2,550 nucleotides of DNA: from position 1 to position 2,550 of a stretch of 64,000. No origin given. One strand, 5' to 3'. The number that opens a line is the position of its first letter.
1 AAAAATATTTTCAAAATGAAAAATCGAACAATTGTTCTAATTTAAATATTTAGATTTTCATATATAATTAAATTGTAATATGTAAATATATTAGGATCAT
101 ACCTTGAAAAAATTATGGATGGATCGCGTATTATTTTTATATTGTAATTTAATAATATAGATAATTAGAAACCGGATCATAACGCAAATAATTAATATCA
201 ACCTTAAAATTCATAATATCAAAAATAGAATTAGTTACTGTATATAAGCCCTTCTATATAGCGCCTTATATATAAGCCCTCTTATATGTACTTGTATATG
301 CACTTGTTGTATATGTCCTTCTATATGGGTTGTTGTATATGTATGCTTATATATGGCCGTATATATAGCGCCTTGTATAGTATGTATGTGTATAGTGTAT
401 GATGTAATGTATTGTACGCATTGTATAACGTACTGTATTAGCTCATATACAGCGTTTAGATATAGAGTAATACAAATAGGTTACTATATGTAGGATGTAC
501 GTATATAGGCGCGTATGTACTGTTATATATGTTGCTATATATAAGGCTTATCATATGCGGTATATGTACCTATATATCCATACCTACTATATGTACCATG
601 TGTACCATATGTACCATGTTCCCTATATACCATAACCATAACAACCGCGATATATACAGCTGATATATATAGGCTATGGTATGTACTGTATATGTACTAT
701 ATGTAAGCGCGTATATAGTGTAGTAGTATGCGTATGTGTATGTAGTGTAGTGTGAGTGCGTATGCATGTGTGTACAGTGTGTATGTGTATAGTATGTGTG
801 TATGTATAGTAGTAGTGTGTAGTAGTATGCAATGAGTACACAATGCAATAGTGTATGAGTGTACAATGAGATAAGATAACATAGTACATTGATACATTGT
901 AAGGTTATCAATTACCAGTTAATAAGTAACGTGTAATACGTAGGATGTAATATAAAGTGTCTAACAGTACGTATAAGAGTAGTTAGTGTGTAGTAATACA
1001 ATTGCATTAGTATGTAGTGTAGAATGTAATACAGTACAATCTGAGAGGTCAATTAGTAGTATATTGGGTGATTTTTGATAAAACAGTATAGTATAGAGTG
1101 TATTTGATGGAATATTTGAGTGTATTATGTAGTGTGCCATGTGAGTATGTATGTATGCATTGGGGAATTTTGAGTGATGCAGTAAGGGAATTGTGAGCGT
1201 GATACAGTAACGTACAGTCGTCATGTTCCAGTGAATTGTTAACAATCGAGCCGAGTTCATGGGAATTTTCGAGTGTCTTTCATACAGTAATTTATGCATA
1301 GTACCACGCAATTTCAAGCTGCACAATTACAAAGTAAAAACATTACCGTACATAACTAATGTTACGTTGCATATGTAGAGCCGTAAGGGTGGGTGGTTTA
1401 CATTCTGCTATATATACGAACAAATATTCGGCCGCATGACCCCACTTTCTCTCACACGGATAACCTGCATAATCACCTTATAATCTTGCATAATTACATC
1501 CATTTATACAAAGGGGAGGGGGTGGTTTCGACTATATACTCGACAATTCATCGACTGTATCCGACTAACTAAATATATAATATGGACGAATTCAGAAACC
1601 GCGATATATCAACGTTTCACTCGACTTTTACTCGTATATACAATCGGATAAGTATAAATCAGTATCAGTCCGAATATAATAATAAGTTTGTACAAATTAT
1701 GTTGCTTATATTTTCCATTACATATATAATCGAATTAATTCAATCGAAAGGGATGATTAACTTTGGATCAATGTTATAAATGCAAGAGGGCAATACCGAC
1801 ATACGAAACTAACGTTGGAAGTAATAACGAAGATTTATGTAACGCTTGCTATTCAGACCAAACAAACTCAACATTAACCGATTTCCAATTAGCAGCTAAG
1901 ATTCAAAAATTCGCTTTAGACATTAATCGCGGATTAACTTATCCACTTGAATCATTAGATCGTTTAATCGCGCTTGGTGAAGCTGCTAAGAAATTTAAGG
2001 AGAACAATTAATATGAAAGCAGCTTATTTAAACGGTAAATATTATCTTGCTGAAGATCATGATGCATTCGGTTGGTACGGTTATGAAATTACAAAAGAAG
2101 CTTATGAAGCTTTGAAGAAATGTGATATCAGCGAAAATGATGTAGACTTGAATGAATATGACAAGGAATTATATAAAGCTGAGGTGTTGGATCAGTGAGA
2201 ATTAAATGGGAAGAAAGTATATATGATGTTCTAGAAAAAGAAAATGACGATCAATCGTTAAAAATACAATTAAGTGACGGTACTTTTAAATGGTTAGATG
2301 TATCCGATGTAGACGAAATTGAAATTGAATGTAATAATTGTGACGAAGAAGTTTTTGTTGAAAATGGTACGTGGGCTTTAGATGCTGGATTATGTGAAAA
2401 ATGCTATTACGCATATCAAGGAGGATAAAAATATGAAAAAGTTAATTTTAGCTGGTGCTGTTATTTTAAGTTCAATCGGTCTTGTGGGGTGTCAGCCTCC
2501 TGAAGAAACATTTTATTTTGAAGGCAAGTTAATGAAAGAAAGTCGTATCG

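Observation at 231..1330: A 1.1-kb ORF-free mosaic of degenerate short repeats at the left edge of the window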

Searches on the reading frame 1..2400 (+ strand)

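Call 56: find_related_loci(query=L005:1122-1796:+, collection=viral_contigs, flank=6000)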
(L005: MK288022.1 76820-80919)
Query L005:1122-1796:+ (224 aa) in viral_contigs; peptide patterns used: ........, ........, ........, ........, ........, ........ (x = any residue, [..] = any of these).
7 stretches matched a pattern; 1 encode a relative of the query (tblastn E <= 1e-3); 1 distinct loci.
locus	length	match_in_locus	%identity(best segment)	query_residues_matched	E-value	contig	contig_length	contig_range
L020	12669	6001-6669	75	3-224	2e-108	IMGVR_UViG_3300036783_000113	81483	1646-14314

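Call 57: find_related_loci(query=L005:1122-1796:+, collection=genome_contigs, flank=6000)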
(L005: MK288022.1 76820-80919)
Query L005:1122-1796:+ (224 aa) in genome_contigs; peptide patterns used: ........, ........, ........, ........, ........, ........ (x = any residue, [..] = any of these).
80 stretches matched a pattern, but none encodes a relative of the query by tblastn (E <= 1e-3).

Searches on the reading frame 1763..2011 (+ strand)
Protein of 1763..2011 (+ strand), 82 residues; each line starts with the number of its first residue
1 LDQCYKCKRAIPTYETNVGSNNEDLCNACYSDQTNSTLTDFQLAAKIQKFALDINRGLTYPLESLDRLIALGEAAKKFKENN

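Call 75: search_protein_families(library=phrogs, proteins=[window:1763-2011:+], max_evalue=0.001)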
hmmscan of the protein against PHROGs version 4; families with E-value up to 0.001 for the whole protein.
window:1763-2011:+ (82 aa): 0 families

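Call 95: find_homologous_proteins(query=window:1763-2008:+, max_evalue=0.001)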
Query window:1763-2008:+ (82 aa): 8 proteins with E <= 0.001 among 11 candidates.
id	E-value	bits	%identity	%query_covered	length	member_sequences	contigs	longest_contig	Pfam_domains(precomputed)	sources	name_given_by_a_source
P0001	2.4e-45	169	95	100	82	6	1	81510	-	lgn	-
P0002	3.9e-27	111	71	100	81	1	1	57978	-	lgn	-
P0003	3.5e-22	96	75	83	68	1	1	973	-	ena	-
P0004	2.7e-19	86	88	62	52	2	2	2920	-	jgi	-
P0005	6.2e-16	76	87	55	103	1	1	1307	-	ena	-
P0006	2.2e-8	52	61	62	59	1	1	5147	-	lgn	-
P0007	6.4e-8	50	64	55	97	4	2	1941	-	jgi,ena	-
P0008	2.3e-7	48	64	55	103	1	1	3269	-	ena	-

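Call 96: find_encoding_contigs(protein=P0002, flank=6000, max_places=3)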
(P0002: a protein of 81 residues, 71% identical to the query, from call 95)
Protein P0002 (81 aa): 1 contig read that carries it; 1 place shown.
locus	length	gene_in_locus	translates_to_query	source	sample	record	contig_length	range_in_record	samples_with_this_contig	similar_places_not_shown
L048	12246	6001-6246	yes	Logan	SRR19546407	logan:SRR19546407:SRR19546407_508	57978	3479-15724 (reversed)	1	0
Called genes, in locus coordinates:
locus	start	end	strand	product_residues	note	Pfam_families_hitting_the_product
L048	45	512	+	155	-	-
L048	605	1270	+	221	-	-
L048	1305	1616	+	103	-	-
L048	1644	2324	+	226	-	-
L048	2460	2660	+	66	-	-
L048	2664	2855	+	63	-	-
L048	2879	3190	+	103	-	-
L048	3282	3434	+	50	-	-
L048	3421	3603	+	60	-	-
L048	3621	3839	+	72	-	-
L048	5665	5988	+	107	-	-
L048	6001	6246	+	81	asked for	-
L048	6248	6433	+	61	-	-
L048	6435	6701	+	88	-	-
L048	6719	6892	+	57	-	-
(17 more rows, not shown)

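Call 97: find_encoding_contigs(protein=P0006, flank=6000, max_places=3)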
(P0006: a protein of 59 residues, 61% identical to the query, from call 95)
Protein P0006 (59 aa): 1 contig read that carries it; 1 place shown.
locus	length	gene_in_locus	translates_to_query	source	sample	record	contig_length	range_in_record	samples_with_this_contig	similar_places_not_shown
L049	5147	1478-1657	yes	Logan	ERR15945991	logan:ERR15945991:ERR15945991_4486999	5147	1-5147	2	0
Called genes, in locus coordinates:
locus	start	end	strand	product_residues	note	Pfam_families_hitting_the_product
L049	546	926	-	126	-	-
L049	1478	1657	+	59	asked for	-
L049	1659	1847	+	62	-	-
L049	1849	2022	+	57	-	-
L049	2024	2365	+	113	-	-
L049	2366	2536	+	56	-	-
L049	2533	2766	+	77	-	-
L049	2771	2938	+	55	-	-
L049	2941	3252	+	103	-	-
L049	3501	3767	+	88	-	-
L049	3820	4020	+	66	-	-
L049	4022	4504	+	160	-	-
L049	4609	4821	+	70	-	-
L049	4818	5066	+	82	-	-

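Call 98: find_encoding_contigs(protein=P0001, flank=4000, max_places=3)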
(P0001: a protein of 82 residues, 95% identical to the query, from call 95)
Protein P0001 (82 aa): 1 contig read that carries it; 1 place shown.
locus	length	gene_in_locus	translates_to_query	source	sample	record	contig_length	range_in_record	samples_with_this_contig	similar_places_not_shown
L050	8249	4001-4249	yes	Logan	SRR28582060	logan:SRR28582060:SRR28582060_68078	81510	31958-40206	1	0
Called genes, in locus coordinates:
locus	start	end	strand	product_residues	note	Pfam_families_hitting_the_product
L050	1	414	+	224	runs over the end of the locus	-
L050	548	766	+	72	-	-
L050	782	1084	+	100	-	-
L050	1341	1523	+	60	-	-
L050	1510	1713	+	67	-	-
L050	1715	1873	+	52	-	-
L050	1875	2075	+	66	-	-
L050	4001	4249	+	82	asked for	-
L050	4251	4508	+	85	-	-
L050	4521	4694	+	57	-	-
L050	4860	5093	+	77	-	-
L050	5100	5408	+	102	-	-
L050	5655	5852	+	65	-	-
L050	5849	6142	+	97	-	-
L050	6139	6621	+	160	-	-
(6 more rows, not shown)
